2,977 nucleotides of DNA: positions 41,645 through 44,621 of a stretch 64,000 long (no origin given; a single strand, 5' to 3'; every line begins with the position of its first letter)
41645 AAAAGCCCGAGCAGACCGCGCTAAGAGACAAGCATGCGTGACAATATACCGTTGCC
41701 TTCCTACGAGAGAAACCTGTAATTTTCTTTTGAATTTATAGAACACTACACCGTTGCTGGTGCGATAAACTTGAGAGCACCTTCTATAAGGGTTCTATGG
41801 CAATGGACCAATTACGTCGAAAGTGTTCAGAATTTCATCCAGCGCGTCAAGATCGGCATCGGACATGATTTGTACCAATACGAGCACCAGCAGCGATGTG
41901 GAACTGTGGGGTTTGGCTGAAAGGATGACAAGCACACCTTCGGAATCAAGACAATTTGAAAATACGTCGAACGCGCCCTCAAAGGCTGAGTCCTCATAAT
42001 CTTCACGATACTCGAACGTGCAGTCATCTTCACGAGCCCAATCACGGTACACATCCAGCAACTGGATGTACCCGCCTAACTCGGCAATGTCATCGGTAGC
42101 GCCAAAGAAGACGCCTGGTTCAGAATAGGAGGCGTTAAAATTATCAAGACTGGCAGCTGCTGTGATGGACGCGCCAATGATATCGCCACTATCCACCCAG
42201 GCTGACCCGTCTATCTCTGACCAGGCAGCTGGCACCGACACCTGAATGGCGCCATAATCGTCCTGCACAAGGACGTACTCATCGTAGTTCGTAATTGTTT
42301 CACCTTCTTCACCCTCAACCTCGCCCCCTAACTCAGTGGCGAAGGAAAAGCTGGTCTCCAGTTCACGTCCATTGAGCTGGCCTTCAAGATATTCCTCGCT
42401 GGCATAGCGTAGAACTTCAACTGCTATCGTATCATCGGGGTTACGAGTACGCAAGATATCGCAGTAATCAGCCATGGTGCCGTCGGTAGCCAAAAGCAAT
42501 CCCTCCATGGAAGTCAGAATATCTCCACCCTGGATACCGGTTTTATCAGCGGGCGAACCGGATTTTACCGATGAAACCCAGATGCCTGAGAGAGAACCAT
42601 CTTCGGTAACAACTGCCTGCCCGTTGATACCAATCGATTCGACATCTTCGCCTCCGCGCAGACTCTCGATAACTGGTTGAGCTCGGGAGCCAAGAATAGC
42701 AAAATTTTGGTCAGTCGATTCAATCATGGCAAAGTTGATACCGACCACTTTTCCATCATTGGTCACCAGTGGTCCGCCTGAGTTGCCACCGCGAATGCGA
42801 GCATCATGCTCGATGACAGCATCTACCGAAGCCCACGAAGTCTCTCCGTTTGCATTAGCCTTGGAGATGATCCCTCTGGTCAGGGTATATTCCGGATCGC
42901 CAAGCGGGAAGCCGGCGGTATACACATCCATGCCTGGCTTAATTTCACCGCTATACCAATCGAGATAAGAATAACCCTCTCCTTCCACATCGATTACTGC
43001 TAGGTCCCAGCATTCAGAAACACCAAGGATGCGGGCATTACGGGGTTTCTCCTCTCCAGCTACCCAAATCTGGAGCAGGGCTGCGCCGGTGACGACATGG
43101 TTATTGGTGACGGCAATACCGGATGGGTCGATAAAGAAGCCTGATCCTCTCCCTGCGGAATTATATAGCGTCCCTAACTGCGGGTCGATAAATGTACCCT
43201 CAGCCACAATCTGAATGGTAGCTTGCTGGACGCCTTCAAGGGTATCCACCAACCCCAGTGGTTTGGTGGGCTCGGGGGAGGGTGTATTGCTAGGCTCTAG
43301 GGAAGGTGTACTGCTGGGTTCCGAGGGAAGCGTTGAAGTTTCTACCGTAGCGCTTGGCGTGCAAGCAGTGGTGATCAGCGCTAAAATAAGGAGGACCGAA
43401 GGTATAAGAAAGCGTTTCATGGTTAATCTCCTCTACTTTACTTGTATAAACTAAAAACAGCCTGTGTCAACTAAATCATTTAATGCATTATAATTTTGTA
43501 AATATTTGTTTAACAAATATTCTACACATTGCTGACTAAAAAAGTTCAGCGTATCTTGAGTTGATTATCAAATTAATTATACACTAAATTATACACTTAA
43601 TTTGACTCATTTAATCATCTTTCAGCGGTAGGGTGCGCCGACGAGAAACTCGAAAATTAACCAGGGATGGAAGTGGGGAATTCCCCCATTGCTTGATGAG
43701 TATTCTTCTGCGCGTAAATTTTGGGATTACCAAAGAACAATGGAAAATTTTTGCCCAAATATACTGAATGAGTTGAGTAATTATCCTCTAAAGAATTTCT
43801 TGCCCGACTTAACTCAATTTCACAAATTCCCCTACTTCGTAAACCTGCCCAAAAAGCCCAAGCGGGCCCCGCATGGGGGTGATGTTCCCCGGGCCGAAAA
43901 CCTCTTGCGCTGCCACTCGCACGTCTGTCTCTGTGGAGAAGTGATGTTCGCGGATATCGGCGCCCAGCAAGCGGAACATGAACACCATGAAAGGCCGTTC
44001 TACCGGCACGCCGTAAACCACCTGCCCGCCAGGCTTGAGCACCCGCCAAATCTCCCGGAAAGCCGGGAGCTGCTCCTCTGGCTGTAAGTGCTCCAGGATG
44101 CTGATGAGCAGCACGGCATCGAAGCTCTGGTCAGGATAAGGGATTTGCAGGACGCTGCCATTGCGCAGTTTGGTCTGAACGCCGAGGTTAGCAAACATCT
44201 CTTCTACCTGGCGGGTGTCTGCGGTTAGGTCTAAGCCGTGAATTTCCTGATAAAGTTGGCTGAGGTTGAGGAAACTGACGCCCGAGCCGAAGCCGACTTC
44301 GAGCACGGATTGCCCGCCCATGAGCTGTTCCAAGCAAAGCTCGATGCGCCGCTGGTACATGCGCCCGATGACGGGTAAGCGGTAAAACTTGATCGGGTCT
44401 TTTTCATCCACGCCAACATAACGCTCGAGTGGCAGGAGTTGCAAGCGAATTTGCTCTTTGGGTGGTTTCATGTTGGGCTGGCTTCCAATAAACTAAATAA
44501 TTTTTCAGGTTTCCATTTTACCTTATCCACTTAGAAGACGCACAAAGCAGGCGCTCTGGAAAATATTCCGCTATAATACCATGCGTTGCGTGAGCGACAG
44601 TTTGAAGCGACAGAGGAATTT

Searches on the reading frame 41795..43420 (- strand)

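Call 43: search_protein_families(library=pfam, proteins=[window:41795-43420:-], max_evalue=0.0001)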
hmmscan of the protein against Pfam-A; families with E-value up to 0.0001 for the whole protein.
window:41795-43420:- (541 aa): 5 families
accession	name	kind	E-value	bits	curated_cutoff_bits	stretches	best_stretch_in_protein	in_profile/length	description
PF13365.12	Trypsin_2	-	5e-25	89.4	27.6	1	92-228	1-144/144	Trypsin-like peptidase domain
PF00089.32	Trypsin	-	7.1e-08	33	20.6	1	87-239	20-205/220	Trypsin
PF17820.7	PDZ_6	-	1.3e-07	31.6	27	1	281-333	1-49/54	PDZ domain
PF13180.12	PDZ_2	-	3.7e-07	30.8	27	1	269-345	6-76/80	PDZ domain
PF00595.29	PDZ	-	5.4e-05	23.9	23.2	0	260-307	9-54/81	PDZ domain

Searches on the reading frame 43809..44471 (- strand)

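Call 43: search_protein_families(library=pfam, proteins=[window:43809-44471:-], max_evalue=0.0001)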
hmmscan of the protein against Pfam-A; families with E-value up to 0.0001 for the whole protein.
window:43809-44471:- (220 aa): 6 families
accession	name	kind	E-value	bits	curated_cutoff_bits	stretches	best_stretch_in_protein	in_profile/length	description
PF08241.18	Methyltransf_11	-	1.5e-18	67.6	21.2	1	57-152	1-94/95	Methyltransferase domain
PF13649.12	Methyltransf_25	-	1.1e-17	65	27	1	56-149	1-97/97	Methyltransferase domain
PF08242.18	Methyltransf_12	-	3.9e-09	37.6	30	1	57-150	1-97/98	Methyltransferase domain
PF13847.12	Methyltransf_31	-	2.5e-08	34.2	27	1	53-156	4-112/145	Methyltransferase domain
PF13489.12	Methyltransf_23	-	2.8e-07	30.8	27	1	39-157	9-120/164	Methyltransferase domain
PF01209.24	Ubie_methyltran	-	3.1e-05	23.9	20.1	1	37-152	33-150/233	ubiE/COQ5 methyltransferase family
